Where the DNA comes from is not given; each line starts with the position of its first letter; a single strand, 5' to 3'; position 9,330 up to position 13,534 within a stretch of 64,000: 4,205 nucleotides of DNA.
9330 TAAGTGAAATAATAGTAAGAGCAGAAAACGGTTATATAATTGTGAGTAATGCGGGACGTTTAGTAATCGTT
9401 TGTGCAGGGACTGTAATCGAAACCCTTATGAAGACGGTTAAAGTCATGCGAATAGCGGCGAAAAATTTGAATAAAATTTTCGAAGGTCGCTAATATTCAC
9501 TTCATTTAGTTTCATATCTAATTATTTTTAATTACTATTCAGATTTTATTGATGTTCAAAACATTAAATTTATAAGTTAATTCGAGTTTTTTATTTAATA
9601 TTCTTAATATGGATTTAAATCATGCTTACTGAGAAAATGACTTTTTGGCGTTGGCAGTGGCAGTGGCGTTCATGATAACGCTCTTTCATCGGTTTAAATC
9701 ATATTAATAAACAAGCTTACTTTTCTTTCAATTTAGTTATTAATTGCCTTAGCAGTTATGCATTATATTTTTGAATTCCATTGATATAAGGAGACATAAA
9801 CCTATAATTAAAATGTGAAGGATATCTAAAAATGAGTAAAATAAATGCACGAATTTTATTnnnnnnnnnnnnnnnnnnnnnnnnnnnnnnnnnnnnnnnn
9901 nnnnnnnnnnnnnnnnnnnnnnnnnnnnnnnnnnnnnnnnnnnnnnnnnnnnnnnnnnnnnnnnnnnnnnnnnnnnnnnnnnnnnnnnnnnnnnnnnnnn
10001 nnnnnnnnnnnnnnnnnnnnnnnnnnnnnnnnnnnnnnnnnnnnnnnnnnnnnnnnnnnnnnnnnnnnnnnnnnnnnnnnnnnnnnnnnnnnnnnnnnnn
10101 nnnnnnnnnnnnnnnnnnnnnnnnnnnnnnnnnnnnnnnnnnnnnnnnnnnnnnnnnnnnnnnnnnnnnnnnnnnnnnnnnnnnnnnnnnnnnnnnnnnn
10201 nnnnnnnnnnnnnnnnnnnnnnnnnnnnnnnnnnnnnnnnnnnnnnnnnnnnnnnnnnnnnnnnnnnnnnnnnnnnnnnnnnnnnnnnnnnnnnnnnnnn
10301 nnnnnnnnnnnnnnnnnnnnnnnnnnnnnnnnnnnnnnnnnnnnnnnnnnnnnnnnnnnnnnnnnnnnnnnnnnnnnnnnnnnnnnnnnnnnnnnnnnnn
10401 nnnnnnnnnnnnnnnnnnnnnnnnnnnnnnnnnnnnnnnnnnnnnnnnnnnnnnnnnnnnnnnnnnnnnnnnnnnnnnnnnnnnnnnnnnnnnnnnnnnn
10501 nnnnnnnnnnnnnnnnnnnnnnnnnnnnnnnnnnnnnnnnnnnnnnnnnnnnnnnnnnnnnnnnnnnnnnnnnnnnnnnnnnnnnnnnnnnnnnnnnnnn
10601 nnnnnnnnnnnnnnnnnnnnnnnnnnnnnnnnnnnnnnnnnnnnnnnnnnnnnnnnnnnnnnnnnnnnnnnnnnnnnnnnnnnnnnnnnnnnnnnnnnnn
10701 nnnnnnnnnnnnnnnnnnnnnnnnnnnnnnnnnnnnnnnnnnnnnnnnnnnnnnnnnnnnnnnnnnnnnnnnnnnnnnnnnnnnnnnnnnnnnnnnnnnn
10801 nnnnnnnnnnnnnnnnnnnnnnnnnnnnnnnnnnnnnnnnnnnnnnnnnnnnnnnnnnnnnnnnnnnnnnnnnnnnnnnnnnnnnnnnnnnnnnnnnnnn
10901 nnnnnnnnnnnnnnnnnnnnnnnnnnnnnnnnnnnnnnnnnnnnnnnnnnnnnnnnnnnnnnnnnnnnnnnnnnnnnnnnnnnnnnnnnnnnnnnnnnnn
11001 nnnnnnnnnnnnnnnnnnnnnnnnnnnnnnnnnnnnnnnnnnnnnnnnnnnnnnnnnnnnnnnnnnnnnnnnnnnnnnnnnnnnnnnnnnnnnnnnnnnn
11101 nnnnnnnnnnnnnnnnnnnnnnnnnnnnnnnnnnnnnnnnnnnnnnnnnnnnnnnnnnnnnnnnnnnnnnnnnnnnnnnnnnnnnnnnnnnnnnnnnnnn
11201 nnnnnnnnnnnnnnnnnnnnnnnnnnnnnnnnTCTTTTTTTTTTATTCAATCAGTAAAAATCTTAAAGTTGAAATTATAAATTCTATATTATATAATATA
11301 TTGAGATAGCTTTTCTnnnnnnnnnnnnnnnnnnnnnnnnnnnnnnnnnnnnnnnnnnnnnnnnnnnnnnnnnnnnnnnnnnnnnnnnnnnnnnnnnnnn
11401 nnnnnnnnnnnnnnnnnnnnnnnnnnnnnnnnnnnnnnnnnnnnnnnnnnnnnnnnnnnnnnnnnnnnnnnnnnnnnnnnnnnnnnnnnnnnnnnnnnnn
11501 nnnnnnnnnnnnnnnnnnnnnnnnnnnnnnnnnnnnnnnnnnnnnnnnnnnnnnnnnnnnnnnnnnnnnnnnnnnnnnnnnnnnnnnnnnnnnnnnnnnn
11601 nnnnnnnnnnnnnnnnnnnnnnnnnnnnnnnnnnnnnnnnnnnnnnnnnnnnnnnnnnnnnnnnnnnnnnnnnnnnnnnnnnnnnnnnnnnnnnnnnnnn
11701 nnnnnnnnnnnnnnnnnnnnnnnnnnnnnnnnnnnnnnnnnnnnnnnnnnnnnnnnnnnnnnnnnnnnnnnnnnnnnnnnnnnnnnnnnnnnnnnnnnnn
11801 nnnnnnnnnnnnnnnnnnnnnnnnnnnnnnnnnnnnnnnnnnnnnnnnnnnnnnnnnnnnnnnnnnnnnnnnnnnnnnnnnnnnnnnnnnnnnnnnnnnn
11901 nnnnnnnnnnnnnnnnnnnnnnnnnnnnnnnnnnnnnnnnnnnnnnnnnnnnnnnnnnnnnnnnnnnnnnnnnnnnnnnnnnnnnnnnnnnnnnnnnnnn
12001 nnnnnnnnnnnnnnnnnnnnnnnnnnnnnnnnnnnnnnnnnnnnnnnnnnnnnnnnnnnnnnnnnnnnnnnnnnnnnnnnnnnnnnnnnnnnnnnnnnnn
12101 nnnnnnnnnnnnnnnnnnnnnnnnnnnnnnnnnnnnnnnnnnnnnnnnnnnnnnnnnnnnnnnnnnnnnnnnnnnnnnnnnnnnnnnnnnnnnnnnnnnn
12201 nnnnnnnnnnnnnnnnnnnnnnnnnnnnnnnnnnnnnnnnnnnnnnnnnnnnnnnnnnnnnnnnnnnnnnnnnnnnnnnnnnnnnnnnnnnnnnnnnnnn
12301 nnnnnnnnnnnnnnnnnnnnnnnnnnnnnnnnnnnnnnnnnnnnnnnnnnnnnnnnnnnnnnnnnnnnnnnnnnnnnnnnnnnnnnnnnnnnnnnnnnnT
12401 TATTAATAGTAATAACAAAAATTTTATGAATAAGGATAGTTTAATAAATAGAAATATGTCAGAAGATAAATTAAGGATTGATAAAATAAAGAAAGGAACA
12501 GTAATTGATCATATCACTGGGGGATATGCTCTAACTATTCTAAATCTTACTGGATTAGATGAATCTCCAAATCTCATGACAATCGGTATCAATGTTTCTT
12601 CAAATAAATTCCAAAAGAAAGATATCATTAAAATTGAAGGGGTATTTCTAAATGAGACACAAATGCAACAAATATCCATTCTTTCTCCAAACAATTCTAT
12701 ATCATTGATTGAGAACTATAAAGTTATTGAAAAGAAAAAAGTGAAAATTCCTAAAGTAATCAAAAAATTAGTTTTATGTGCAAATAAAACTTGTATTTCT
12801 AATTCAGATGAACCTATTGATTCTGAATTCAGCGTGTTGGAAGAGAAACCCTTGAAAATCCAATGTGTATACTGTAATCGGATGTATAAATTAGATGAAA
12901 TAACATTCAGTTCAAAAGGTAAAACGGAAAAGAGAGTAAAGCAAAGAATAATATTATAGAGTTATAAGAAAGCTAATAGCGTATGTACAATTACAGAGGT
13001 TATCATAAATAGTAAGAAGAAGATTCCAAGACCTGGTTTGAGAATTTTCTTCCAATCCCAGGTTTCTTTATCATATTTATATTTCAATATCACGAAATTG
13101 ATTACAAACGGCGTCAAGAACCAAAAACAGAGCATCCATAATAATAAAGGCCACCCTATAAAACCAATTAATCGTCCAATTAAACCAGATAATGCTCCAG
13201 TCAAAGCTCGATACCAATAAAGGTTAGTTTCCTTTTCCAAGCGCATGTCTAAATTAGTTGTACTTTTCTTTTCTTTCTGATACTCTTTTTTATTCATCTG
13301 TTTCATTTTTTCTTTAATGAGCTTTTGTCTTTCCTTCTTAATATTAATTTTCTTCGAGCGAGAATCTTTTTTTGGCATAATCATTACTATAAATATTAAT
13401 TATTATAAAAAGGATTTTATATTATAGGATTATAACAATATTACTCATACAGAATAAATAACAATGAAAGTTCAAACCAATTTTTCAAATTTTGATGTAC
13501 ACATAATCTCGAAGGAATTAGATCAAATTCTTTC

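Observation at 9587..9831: Trp-codon-rich leader ORF upstream of a stand-alone trpB2: candidate translation-sensing attenuator in an archaeon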

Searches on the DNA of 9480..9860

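Call 17: search_rna_families(source=window, start=9480, end=9860, threshold=evalue, max_evalue=10, show_alignments=2)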
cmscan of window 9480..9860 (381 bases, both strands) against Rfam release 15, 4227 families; matches with E-value up to 10: 2.
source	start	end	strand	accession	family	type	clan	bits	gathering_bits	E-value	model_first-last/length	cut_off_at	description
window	9806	9827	-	RF02120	FTX_2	Gene; lncRNA;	-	12.2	48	7.9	76-97/97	no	FTX transcript, XIST regulator conserved region 2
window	9532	9570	+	RF02143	HYMAI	Gene; lncRNA;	-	11.2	80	5.6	200-241/241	no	Hydatidiform mole associated and imprinted conserved region 1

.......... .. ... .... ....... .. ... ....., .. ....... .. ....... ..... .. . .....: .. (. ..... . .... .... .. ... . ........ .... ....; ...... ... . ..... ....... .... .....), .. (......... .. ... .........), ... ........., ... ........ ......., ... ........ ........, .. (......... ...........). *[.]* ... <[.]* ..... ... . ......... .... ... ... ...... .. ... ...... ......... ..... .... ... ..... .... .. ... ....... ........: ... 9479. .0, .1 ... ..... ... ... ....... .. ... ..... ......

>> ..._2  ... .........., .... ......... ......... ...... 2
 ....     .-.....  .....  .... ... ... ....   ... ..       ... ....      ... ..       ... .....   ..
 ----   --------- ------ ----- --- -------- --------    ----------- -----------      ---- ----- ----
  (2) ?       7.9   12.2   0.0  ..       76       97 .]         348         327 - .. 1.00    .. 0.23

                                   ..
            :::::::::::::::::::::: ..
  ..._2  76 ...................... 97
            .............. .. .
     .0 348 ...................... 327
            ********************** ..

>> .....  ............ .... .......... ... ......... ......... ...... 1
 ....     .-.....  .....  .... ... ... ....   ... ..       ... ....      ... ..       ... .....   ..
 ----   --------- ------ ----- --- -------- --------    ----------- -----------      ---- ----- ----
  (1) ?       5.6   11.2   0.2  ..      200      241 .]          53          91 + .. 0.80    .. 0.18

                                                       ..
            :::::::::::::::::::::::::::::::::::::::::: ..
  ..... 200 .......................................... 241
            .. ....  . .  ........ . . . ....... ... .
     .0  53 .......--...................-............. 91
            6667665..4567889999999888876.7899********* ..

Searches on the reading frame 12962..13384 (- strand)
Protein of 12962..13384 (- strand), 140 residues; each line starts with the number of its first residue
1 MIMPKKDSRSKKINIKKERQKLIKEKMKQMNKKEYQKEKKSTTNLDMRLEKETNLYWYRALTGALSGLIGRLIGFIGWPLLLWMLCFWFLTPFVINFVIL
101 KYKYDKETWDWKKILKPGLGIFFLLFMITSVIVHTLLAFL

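Call 7: search_protein_families(library=pfam, proteins=[window:12962-13384:-])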
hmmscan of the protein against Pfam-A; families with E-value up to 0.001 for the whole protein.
window:12962-13384:- (140 aa): 1 family
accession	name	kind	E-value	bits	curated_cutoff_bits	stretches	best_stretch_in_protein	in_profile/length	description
PF08395.17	7tm_7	-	0.00088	19.1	26.6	1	18-128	182-286/370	7tm Chemosensory receptor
